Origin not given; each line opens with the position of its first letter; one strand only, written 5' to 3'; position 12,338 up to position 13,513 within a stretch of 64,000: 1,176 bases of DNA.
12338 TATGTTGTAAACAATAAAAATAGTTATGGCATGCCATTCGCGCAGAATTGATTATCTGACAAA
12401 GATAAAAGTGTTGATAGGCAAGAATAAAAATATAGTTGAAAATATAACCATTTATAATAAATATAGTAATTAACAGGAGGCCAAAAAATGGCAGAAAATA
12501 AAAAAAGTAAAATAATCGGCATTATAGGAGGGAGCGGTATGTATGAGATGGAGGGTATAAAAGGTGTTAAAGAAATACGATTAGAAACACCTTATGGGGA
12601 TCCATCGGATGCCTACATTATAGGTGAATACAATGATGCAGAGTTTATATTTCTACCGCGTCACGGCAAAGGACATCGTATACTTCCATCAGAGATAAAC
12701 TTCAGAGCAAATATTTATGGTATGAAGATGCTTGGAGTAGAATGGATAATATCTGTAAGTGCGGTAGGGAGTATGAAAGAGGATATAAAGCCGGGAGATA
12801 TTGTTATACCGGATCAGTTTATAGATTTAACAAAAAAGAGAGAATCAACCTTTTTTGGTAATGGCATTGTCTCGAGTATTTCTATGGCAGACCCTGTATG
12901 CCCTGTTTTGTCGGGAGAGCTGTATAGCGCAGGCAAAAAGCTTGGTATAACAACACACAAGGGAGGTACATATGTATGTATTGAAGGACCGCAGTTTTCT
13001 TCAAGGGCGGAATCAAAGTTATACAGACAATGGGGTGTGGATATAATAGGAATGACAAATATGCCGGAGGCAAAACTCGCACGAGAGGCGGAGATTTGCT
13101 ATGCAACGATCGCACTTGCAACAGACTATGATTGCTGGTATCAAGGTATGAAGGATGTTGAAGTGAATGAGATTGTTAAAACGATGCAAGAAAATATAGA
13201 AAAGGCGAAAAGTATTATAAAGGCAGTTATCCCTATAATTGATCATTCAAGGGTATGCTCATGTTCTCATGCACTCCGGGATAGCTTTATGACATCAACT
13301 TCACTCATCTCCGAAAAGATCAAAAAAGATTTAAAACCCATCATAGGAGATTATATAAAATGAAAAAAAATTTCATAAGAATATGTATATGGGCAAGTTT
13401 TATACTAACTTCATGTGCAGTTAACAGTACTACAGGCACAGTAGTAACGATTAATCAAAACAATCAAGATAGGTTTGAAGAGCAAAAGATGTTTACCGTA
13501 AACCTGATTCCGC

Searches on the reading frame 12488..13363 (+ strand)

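Call 83: search_protein_families(library=pfam, proteins=[window:12488-13363:+], max_evalue=0.00001)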
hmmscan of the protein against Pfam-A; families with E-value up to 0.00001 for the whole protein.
window:12488-13363:+ (291 aa): 1 family
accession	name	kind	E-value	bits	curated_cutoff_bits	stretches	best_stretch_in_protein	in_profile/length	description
PF01048.26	PNP_UDP_1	-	1.1e-48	166.1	25.1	1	10-248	2-232/233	Phosphorylase superfamily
